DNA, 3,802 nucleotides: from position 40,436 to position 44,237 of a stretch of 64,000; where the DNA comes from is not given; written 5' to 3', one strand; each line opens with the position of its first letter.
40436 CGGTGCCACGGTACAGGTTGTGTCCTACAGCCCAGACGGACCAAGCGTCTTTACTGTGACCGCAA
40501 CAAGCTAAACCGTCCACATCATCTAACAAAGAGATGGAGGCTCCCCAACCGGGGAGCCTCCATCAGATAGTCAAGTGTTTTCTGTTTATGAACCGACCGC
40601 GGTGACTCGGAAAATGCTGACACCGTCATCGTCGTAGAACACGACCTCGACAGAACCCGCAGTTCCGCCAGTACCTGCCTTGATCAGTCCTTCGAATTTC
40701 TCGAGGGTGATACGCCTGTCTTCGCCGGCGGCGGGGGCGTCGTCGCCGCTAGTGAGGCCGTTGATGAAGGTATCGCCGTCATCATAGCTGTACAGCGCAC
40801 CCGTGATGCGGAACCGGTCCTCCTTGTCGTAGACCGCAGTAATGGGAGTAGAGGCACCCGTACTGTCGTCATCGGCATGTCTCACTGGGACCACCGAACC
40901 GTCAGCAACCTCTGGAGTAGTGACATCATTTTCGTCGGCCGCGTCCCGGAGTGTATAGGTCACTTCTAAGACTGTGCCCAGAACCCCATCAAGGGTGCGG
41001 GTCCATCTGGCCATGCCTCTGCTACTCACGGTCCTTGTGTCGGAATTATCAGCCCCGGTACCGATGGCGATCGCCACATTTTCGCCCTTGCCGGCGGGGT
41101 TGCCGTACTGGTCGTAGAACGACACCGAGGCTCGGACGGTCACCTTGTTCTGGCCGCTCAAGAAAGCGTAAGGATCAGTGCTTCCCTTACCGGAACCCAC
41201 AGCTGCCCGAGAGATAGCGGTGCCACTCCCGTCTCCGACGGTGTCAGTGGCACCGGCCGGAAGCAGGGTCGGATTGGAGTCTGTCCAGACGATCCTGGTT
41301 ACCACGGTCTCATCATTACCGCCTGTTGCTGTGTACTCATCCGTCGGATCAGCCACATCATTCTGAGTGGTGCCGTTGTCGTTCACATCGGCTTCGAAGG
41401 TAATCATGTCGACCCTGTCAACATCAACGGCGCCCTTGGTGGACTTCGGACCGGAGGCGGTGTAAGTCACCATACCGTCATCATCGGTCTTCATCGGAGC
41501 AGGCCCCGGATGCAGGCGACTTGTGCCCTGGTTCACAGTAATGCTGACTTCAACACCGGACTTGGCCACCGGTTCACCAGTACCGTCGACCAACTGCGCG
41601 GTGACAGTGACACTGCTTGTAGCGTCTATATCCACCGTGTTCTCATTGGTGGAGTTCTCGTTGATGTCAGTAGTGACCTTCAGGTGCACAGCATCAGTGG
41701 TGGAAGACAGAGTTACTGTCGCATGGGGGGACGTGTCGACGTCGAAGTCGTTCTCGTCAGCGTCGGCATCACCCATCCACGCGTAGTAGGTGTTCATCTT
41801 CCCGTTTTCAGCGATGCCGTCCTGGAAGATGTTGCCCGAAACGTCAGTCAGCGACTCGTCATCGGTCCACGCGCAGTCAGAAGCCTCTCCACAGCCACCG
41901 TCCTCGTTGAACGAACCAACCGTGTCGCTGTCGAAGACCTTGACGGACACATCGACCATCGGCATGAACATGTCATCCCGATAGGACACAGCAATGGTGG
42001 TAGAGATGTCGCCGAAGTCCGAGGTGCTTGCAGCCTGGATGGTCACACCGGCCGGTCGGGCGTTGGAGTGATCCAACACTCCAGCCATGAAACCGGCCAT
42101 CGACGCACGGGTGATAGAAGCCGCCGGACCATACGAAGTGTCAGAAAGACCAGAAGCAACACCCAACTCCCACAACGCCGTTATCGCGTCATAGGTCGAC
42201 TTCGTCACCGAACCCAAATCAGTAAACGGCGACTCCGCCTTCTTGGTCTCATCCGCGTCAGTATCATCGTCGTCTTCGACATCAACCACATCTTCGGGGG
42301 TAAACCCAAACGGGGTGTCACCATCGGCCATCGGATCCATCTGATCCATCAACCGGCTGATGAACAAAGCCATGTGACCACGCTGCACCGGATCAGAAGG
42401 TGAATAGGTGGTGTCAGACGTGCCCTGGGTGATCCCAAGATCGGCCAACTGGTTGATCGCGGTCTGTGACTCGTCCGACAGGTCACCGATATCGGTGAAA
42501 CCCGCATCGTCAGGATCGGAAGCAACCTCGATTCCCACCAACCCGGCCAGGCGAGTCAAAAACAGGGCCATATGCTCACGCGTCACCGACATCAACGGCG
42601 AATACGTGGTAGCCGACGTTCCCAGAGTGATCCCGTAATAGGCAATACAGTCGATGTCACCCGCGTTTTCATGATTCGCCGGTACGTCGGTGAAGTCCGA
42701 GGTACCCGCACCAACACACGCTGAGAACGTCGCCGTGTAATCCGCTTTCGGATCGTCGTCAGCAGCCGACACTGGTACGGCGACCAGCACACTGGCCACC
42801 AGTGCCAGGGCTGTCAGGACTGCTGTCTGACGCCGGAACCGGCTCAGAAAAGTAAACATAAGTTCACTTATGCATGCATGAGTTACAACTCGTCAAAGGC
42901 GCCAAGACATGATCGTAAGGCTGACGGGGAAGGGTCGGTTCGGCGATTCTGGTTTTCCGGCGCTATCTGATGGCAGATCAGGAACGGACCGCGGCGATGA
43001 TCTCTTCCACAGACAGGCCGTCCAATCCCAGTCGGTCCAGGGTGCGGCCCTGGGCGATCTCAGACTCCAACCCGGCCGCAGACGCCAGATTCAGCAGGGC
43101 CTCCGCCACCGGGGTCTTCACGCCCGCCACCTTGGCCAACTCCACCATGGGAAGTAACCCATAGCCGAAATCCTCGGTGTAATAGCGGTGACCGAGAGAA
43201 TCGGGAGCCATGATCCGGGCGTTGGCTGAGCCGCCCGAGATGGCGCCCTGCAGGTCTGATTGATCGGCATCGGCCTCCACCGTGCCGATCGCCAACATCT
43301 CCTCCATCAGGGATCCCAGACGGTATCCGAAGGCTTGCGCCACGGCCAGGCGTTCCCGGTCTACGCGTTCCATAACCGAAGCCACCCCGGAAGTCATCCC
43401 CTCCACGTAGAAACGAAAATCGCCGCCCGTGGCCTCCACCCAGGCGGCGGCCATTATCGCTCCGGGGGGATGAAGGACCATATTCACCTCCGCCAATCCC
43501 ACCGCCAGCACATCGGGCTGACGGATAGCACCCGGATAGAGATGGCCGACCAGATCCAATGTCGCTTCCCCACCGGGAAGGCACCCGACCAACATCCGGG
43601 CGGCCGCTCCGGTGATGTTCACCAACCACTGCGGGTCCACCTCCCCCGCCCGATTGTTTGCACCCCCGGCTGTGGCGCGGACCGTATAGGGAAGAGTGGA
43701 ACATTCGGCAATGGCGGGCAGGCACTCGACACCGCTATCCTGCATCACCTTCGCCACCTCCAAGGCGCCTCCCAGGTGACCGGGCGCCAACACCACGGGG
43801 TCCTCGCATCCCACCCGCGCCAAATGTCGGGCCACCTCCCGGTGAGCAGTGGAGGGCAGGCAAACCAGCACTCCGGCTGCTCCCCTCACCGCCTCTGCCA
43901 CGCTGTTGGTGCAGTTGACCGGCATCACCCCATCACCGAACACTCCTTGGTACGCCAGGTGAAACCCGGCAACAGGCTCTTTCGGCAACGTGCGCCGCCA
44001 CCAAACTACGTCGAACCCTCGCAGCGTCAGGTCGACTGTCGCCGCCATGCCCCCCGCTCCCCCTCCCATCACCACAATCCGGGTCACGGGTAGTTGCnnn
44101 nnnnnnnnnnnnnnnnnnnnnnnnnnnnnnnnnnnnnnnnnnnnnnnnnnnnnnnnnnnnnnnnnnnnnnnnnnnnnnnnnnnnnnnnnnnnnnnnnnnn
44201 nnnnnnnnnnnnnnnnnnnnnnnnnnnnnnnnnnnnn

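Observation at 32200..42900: A roughly 10.7-kb lower-GC island (about 55% vs about 68%) carrying the ATPase/NACHT pair, a repeat-containing membrane coiled-coil protein and two SLH surface-protein paralogs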

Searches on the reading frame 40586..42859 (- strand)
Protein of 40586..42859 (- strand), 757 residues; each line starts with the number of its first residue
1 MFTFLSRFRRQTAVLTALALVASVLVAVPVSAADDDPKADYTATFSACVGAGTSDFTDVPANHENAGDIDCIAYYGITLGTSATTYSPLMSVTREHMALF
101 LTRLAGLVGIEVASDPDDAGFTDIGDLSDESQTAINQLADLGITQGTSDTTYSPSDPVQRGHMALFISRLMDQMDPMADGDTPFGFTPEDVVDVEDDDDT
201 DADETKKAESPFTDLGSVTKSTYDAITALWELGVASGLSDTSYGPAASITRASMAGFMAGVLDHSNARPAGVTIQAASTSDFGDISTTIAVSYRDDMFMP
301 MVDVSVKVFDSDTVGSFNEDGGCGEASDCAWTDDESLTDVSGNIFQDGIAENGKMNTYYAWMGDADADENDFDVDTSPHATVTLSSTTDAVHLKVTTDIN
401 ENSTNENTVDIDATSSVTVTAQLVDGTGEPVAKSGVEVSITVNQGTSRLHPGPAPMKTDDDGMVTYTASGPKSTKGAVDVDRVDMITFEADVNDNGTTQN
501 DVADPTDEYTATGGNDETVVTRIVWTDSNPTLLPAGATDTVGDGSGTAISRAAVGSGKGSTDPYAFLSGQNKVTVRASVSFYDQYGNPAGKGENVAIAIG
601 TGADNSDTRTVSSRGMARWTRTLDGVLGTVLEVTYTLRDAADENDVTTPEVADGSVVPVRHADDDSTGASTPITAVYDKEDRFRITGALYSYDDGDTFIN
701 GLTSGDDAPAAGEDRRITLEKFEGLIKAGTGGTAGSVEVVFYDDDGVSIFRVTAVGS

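Call 6: search_protein_families(library=pfam, proteins=[window:40586-42859:-], max_evalue=0.01)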
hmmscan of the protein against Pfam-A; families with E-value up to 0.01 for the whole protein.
window:40586-42859:- (757 aa): 2 families
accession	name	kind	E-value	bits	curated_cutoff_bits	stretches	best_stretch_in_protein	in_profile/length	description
PF00395.25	SLH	-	4.8e-21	74.9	20.8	2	121-164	2-44/44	S-layer homology domain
PF09134.16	Invasin_D3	-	0.00014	22.7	33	1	406-480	11-78/98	Invasin, domain 3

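Call 7: search_protein_families(library=padloc, proteins=[window:40586-42859:-], max_evalue=0.01)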
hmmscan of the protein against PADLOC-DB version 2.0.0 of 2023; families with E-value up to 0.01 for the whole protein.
window:40586-42859:- (757 aa): 0 families

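Call 57: search_protein_families(library=ncbifam, proteins=[window:40586-42859:-], max_evalue=0.01)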
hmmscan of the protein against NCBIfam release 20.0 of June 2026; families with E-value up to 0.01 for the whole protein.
window:40586-42859:- (757 aa): 0 families

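Call 93: find_homologous_proteins(query=window:40586-42859:-)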
Query window:40586-42859:- (757 aa): 961 proteins with E <= 0.001 among 8000 candidates; the best 120 are listed.
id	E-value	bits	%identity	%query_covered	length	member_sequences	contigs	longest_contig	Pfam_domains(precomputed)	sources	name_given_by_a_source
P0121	0.0e+0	1639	100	100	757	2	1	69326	PF00395.26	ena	-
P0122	0.0e+0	1163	75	100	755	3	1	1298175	PF00395.26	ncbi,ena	-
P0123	0.0e+0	1160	75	100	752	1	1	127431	PF00395.26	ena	-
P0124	0.0e+0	1151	73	100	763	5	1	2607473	PF00395.26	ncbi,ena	-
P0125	0.0e+0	1149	76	95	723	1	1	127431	PF00395.26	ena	-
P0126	0.0e+0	1139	74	100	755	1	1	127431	PF00395.26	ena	-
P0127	0.0e+0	1133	73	100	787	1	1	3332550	PF00395.26,PF26198.1,PF09134.17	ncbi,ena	-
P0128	0.0e+0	1132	74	100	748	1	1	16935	PF00395.26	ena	-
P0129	0.0e+0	1126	73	100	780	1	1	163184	PF00395.26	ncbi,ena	-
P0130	0.0e+0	1124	72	100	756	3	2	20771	PF00395.26,PF26198.1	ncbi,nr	ncbi:MAG: S-layer homology domain-containing protein, partial [Acidimicrobiia bacterium]|nr:S-layer 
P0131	0.0e+0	1122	73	100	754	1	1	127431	PF00395.26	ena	-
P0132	0.0e+0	1119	75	97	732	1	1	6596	PF00395.26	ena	-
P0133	0.0e+0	1119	72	100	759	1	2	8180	PF00395.26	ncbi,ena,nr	ncbi:MAG: S-layer homology domain-containing protein [bacterium]|nr:S-layer homology domain-containi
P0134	0.0e+0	1108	72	99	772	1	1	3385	PF00395.26,PF26198.1,PF09134.17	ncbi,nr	ncbi:MAG: hypothetical protein F4X75_00005, partial [Gemmatimonadetes bacterium]|nr:hypothetical pro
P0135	0.0e+0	1102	72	100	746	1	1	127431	PF00395.26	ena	-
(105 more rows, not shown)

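Call 94: find_encoding_contigs(protein=P0123, flank=10000, max_places=2)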
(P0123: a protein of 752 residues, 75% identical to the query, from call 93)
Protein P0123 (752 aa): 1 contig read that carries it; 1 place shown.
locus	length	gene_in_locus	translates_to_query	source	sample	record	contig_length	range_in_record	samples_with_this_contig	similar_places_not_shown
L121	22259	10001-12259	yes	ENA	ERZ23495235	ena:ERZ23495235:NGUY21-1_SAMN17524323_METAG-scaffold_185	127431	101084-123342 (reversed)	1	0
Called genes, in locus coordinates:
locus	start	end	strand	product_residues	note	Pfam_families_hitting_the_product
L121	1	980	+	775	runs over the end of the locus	PF03600:CitMHS, PF02080:TrkA_C, PF00939:Na_sulph_symp, PF03600:CitMHS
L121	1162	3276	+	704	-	PF00005:ABC_tran, PF02463:SMC_N (faint), PF13191:AAA_16 (faint), PF13304:AAA_21 (faint), PF13401:AAA_22 (faint), PF08352:oligo_HPY, PF00005:ABC_tran, PF08352:oligo_HPY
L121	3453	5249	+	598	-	PF21827:New_glue (weak), PF00496:SBP_bac_5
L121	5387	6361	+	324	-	PF19300:BPD_transp_1_N, PF00528:BPD_transp_1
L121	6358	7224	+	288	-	PF12911:OppC_N, PF00528:BPD_transp_1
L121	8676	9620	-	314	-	PF00248:Aldo_ket_red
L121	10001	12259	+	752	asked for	PF00395:SLH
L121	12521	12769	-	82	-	PF27276:MJ0349 (weak)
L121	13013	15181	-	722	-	PF00395:SLH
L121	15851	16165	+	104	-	PF19502:DUF6036 (weak)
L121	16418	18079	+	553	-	PF26308:YopA_M, PF27216:YopA_C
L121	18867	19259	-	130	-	PF05168:HEPN, PF13643:DUF4145 (weak)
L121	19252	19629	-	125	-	PF01909:NTP_transf_2, PF18765:Polbeta (weak)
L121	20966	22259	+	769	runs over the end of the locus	PF00395:SLH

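Call 95: find_encoding_contigs(protein=P0127, flank=10000, max_places=2)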
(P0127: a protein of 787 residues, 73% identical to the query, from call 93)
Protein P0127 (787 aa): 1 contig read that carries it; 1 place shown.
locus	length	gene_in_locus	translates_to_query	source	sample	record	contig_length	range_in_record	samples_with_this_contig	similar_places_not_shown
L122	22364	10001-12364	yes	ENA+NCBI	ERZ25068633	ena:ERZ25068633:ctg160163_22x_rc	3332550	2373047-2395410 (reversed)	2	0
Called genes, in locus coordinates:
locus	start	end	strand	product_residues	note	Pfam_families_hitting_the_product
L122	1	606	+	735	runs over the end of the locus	PF00395:SLH (weak)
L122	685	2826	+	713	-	PF00395:SLH (weak)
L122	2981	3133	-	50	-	-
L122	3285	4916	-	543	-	-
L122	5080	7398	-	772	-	PF00395:SLH (weak), PF05598:DUF772, PF01609:DDE_Tnp_1, PF13751:DDE_Tnp_1_6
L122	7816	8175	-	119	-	-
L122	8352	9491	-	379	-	PF02463:SMC_N (faint), PF13175:AAA_15, PF00005:ABC_tran (weak), PF13304:AAA_21 (weak)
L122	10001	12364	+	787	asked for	PF00395:SLH, PF26198:Ig_SMCHD1_6th (faint), PF09134:Invasin_D3 (weak)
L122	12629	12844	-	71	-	-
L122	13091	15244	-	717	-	PF00395:SLH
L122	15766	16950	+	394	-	PF01497:Peripla_BP_2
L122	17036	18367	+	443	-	PF01554:MatE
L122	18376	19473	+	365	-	PF01032:FecCD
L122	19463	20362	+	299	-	PF00005:ABC_tran, PF02463:SMC_N (faint), PF13304:AAA_21 (faint)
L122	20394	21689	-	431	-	PF14690:Zn_ribbon_ISL3 (weak), PF13542:HTH_Tnp_ISL3 (faint), PF01610:DDE_Tnp_ISL3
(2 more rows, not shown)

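Call 97: find_encoding_contigs(protein=P0121, flank=10000, max_places=3)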
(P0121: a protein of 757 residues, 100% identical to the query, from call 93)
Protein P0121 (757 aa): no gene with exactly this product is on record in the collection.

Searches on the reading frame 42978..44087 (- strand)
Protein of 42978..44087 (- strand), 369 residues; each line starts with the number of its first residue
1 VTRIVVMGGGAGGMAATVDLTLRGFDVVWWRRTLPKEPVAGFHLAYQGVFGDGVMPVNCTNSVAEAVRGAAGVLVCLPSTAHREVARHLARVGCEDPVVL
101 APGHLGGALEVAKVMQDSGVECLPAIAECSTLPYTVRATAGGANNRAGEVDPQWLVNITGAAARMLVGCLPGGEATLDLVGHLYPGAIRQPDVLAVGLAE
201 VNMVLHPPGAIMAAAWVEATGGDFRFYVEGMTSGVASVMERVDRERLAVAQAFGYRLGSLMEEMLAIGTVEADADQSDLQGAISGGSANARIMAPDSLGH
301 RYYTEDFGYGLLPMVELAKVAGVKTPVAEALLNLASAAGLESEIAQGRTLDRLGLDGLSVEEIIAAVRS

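Call 9: search_protein_families(library=pfam, proteins=[window:42978-44087:-], max_evalue=0.001)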
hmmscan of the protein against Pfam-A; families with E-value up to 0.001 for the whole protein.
window:42978-44087:- (369 aa): 1 family
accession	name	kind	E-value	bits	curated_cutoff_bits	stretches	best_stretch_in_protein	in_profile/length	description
PF02317.23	Octopine_DH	-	3.2e-39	134.8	30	1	191-338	3-149/150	NAD/NADP octopine/nopaline dehydrogenase, alpha-helical domain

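Call 12: find_encoding_contigs(protein=window:42978-44087:-, flank=10000, max_places=10)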
Protein window:42978-44087:- (369 aa): no gene with exactly this product is on record in the collection.

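Call 108: find_homologous_proteins(query=window:42978-44087:-, max_evalue=1e-50)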
Query window:42978-44087:- (369 aa): 1048 proteins with E <= 1e-50 among 8000 candidates; the best 120 are listed.
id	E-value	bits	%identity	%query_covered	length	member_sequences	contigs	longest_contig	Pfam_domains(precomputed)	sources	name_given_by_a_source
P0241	3.1e-211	719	93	96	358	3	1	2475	PF02317.24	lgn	-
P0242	4.4e-181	620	79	100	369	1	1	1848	PF02317.24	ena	-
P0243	1.3e-180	618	80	95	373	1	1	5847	PF02317.24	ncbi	-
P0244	3.8e-180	617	78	100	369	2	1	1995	PF02317.24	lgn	-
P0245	1.1e-179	615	78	100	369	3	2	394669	PF02317.24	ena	-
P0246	3.5e-179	614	78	100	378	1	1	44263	PF02317.24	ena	-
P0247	4.2e-179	613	78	100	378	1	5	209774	PF02317.24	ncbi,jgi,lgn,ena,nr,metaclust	ncbi:MAG: NAD/NADP octopine/nopaline dehydrogenase family protein [bacterium]|nr:NAD/NADP octopine/n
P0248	1.4e-178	612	78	100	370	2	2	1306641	PF02317.24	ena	-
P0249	6.6e-178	609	79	96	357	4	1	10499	PF02317.24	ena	-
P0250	1.1e-177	609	77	99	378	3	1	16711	PF02317.24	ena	-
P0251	6.7e-175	600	77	100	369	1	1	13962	PF02317.24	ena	-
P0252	8.3e-175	599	77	99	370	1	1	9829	PF02317.24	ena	-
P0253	4.0e-174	597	76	100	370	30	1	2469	PF02317.24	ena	-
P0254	6.5e-174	596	76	100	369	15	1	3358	PF02317.24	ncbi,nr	ncbi:MAG: NAD/NADP octopine/nopaline dehydrogenase family protein [bacterium]|nr:NAD/NADP octopine/n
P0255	1.8e-173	595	79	96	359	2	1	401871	PF02317.24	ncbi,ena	-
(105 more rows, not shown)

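Call 109: find_encoding_contigs(protein=P0255, flank=10000, max_places=3)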
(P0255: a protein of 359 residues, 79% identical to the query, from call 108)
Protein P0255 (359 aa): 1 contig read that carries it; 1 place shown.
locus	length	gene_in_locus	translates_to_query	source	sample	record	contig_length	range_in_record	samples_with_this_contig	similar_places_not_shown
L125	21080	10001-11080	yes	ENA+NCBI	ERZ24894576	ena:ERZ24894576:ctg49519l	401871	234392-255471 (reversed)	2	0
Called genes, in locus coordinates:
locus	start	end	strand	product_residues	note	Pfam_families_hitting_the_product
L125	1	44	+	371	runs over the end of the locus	PF01321:Creatinase_N, PF00557:Peptidase_M24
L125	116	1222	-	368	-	-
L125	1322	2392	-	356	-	PF13191:AAA_16, PF13401:AAA_22 (weak)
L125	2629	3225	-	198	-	PF02525:Flavodoxin_2, PF03358:FMN_red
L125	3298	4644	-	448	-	PF01979:Amidohydro_1, PF07969:Amidohydro_3 (weak), PF12890:DHOase (weak), PF07969:Amidohydro_3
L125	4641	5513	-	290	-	PF16924:DpaA_N, PF01262:AlaDh_PNT_C, PF02826:2-Hacid_dh_C, PF01488:Shikimate_DH (weak)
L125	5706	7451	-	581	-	PF00175:NAD_binding_1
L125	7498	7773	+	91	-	PF14552:Tautomerase_2, PF01361:Tautomerase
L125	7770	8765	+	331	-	PF00857:Isochorismatase, PF00903:Glyoxalase, PF18029:Glyoxalase_6 (faint)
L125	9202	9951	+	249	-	PF13378:MR_MLE_C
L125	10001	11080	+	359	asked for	PF02317:Octopine_DH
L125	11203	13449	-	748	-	PF18072:FGAR-AT_linker, PF00586:AIRS, PF02769:AIRS_C, PF00586:AIRS, PF02769:AIRS_C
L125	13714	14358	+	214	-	PF00117:GATase, PF07722:Peptidase_C26 (weak)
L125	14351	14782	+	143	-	PF03061:4HBT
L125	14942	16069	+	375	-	PF03816:LytR_cpsA_psr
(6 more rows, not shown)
